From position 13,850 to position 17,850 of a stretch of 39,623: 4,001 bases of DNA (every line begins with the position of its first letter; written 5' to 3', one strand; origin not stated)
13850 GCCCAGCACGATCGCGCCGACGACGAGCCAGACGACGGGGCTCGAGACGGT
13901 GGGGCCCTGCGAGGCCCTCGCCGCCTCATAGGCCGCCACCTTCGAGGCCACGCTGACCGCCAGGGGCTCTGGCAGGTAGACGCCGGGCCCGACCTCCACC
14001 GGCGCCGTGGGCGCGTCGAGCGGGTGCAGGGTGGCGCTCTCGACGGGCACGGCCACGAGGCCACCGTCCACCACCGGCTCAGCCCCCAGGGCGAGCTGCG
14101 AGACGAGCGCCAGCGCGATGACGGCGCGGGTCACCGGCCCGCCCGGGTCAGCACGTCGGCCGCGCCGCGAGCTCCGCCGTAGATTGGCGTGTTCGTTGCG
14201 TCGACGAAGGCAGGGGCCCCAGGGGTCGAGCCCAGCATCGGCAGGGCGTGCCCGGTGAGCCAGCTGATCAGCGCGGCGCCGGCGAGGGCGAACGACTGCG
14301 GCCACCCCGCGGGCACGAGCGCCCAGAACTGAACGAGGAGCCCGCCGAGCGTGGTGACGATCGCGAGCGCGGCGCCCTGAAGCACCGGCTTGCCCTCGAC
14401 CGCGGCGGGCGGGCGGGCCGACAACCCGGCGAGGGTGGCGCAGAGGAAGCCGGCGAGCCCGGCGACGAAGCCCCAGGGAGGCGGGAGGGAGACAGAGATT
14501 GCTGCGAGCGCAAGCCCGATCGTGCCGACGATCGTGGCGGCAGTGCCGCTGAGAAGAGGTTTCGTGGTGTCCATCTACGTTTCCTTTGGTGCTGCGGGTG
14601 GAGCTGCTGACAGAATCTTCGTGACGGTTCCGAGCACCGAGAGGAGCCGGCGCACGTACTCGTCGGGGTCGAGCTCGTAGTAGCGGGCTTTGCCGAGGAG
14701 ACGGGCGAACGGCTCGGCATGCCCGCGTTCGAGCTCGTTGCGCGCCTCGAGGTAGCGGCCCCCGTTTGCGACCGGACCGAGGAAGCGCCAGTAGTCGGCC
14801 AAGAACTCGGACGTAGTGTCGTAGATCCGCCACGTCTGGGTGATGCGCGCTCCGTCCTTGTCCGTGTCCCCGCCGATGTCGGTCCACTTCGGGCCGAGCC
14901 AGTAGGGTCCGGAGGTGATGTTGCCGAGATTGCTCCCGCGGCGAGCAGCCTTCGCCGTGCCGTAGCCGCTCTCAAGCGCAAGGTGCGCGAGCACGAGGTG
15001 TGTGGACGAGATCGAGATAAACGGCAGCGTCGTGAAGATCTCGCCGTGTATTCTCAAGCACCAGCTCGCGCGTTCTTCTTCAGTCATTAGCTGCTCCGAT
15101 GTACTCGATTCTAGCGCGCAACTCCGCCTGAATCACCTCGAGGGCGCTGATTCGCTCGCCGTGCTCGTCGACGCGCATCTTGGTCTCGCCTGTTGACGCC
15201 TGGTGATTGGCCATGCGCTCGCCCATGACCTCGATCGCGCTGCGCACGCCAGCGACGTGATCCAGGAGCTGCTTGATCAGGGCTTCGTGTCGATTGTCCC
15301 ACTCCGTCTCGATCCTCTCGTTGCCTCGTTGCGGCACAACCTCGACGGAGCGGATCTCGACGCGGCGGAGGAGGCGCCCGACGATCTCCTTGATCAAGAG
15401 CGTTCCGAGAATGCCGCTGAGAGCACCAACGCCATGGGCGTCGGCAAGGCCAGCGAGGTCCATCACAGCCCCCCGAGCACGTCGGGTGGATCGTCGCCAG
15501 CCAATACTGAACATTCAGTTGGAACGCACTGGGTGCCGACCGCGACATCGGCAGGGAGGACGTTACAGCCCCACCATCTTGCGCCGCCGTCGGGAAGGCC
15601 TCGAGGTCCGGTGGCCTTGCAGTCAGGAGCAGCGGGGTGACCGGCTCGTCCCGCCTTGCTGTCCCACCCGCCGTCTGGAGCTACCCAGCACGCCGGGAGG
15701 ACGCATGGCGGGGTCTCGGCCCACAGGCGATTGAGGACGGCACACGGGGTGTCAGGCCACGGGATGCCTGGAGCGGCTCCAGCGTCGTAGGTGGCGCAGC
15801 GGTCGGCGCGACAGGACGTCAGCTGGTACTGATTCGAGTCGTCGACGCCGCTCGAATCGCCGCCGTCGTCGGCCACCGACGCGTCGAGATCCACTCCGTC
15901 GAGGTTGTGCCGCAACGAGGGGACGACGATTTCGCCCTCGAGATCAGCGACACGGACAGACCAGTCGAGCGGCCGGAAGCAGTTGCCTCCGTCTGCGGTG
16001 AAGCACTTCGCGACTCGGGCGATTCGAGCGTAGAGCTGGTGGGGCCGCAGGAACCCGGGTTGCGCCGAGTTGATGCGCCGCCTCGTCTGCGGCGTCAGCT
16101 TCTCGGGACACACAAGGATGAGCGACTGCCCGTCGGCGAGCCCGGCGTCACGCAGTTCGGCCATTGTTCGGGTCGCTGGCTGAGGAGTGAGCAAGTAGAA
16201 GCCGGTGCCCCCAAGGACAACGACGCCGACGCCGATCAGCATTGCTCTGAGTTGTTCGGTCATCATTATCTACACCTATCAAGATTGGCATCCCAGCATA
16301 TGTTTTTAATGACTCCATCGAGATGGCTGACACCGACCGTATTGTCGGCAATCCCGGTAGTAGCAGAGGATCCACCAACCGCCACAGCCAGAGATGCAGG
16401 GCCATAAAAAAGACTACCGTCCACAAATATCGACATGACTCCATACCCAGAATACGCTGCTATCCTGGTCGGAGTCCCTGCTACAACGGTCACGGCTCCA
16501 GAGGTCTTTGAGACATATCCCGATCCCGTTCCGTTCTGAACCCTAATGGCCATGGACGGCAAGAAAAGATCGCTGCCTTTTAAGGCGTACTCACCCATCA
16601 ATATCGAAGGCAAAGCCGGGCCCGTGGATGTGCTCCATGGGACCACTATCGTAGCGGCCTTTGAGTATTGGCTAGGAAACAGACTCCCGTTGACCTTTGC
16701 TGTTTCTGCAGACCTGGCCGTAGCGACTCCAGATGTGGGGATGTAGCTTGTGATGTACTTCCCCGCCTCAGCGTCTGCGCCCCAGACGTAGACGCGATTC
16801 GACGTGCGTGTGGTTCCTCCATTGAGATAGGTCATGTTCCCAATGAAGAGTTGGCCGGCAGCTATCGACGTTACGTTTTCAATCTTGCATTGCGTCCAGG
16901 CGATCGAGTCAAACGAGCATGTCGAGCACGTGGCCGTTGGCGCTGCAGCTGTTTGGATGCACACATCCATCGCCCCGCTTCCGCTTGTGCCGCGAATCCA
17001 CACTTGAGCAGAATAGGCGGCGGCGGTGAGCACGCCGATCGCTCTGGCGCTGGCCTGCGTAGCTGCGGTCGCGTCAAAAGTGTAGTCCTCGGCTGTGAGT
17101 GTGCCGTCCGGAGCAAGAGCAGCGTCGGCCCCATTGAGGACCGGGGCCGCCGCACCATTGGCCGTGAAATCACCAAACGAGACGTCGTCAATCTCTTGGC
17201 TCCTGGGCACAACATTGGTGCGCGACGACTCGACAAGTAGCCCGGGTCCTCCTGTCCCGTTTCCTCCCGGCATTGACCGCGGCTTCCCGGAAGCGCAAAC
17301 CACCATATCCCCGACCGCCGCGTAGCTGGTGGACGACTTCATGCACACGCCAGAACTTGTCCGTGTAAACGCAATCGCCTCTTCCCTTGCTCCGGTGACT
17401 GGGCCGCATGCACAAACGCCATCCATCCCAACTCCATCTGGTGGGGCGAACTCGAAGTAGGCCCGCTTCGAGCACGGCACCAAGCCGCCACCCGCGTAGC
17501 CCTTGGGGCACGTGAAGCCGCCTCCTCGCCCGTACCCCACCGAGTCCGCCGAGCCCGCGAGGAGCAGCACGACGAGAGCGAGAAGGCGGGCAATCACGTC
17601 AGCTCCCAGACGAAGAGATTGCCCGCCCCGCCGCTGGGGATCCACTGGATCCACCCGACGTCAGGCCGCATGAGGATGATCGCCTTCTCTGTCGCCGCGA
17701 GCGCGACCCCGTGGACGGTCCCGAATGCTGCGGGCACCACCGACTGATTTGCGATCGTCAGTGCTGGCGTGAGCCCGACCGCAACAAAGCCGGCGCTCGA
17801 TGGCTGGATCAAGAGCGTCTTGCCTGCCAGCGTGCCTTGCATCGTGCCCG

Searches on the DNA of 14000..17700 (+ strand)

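Call 4: search_dna_similar(query=window:14000-17700:+, collection=phages, mode=distant, max_rows=30)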
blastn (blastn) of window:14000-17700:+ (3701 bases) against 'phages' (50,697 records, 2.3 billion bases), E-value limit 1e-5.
Records with a match: 1; places in all: 1; records where one place covers at least 80% of the query: 0.
Best place of each record, by identity: 60-80% 1.
By first word of the organism name: Caudoviricetes 1.
By host as written in the record: - 1.
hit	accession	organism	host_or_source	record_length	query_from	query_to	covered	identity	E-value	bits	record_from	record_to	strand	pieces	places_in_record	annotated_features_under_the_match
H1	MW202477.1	Caudoviricetes sp.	Manatee Spring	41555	1858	2150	8%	69.8%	6e-23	116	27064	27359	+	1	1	none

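Call 9: get_annotated_region(hit=H1, flank=4000)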
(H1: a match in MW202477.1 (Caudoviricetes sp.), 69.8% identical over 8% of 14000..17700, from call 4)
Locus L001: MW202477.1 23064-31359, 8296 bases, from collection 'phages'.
description: Podoviridae sp. isolate cto1L10, complete genome.
organism: Caudoviricetes sp. (NCBI taxid 2832643)
taxonomy: Viruses; Duplodnaviria; Heunggongvirae; Uroviricota; Caudoviricetes
host: -; source: Manatee Spring; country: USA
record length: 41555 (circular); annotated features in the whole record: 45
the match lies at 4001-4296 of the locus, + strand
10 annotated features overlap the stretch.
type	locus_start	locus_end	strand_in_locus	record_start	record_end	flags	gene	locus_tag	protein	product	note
CDS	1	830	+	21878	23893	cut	-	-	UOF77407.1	DNA polymerase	-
CDS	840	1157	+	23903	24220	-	-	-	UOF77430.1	zinc-ribbon domain protein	-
CDS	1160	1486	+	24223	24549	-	-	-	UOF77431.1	restriction endonuclease paci restriction endonuclease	-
CDS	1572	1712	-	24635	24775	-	-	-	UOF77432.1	hypothetical protein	-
CDS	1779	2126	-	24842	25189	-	-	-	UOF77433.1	acidocin b bacteriocin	-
CDS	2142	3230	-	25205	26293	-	-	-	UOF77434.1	hypothetical protein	-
CDS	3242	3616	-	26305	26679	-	-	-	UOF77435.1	hypothetical protein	-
CDS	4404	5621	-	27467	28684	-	-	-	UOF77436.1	hypothetical protein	-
CDS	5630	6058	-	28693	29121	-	-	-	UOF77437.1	hypothetical protein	-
CDS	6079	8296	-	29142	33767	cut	-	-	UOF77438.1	hypothetical protein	-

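Call 53: search_rna_families(source=window, start=14500, end=16800, threshold=evalue, max_evalue=1)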
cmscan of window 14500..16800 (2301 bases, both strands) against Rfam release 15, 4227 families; matches with E-value up to 1: 0.
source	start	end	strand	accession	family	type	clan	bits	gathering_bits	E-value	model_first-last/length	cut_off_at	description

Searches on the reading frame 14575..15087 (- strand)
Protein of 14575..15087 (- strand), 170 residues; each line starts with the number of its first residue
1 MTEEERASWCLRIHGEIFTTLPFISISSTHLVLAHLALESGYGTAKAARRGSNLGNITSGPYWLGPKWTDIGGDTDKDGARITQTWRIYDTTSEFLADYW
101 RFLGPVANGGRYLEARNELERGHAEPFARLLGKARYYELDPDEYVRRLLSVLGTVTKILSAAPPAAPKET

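Call 7: search_protein_families(library=pfam, proteins=[window:14575-15087:-], max_evalue=0.1)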
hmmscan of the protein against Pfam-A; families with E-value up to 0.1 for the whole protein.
window:14575-15087:- (170 aa): 1 family
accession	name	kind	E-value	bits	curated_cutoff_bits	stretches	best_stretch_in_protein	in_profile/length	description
PF01832.25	Glucosaminidase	-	3.3e-10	41.1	30.2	1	30-152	16-118/123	Mannosyl-glycoprotein endo-beta-N-acetylglucosaminidase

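Call 8: search_protein_families(library=phrogs, proteins=[window:14575-15087:-], max_evalue=0.1)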
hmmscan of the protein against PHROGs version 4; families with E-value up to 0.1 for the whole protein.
window:14575-15087:- (170 aa): 3 families
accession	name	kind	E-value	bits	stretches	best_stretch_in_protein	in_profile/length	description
phrog_3513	-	lysis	2.6e-07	30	1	30-136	666-768/1434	endolysin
phrog_18032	-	lysis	6.6e-05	23.8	1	31-151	28-143/248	endolysin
phrog_12727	-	lysis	0.08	13.2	1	33-103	29-100/393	endolysin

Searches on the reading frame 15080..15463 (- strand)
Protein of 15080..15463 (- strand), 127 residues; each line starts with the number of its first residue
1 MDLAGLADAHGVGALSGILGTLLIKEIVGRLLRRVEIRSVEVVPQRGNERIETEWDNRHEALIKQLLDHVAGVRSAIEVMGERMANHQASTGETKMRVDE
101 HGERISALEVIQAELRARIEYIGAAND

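Call 7: search_protein_families(library=pfam, proteins=[window:15080-15463:-], max_evalue=0.1)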
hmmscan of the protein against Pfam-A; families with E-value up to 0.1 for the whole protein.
window:15080-15463:- (127 aa): 1 family
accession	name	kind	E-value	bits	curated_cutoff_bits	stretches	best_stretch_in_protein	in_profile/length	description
PF06705.16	SF-assemblin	-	0.02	14.7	30.6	1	24-96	39-113/247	SF-assemblin/beta giardin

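Call 8: search_protein_families(library=phrogs, proteins=[window:15080-15463:-], max_evalue=0.1)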
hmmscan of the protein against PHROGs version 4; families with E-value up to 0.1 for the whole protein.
window:15080-15463:- (127 aa): 2 families
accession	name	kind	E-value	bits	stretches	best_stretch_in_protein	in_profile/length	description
phrog_4442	-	unknown function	0.014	16.3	1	67-123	8-61/76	-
phrog_23683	-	unknown function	0.081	14.2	0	61-122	5-60/121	-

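Call 19: find_homologous_proteins(query=window:15080-15463:-)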
Query window:15080-15463:- (127 aa): 2 proteins with E <= 0.001 among 23 candidates.
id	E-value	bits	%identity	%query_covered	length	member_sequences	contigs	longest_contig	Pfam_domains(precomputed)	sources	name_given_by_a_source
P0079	2.3e-72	258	100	100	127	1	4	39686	-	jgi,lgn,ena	-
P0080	2.3e-53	197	83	100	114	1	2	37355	-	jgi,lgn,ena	-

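Call 21: find_encoding_contigs(protein=P0079, flank=5000, max_places=10)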
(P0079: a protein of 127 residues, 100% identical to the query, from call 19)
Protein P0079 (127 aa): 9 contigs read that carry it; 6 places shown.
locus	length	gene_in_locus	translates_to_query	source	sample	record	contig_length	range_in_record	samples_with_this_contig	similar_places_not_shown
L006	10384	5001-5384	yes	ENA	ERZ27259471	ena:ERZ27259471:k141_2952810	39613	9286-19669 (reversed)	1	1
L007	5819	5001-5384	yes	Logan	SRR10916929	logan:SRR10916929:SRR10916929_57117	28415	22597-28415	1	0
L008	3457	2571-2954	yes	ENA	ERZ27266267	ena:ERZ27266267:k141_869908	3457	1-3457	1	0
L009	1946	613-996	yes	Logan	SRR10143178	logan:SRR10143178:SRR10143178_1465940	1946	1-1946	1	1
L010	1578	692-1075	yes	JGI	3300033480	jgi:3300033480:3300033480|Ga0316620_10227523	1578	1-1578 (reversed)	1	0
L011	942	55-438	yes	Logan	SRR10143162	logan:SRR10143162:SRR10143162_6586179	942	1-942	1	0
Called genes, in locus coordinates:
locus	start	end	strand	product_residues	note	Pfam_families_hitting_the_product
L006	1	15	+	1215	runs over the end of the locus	-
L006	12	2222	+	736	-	-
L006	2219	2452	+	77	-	-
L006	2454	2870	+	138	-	-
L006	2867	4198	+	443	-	-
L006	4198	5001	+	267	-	-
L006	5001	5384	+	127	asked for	-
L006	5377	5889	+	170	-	PF01832:Glucosaminidase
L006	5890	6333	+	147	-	-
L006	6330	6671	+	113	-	-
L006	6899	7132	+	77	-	-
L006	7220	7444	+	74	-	-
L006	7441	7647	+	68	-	-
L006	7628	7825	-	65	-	-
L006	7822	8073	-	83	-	-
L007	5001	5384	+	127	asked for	-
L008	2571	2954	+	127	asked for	-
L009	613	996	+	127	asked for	-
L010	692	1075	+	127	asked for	-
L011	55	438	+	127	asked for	-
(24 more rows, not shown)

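Call 52: list_cluster_members(proteins=[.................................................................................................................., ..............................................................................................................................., P0080])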
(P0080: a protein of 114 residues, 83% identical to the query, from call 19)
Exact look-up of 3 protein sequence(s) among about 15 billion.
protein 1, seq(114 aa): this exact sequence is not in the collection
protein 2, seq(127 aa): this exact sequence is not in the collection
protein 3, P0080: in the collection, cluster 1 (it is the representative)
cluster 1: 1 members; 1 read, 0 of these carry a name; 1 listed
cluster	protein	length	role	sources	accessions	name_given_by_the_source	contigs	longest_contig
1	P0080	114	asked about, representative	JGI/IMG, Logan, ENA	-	-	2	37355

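Call 71: predict_structure(alignment_id=A6)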
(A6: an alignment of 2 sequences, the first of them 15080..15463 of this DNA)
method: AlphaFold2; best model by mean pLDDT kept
length: 127 residues; sequences in the alignment: 2
mean_pLDDT: 63.0   pTM: 0.51
mean pLDDT of the five models: 63.0, 62.6, 60.4, 58.6, 50.6
residues with pLDDT >= 90: 0; 70-90: 51; 50-70: 52; < 50: 24
segments of 3 or more residues with pLDDT < 50: 1-15, 37-45
pLDDT, mean of each block of 10 residues (from residue 1): 39 48 63 53 49 69 78 75 70 61 75 75 64
secondary structure, 60 per line:
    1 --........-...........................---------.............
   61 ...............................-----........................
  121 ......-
elements in order: H3-10 H12-38 H48-91 H97-126
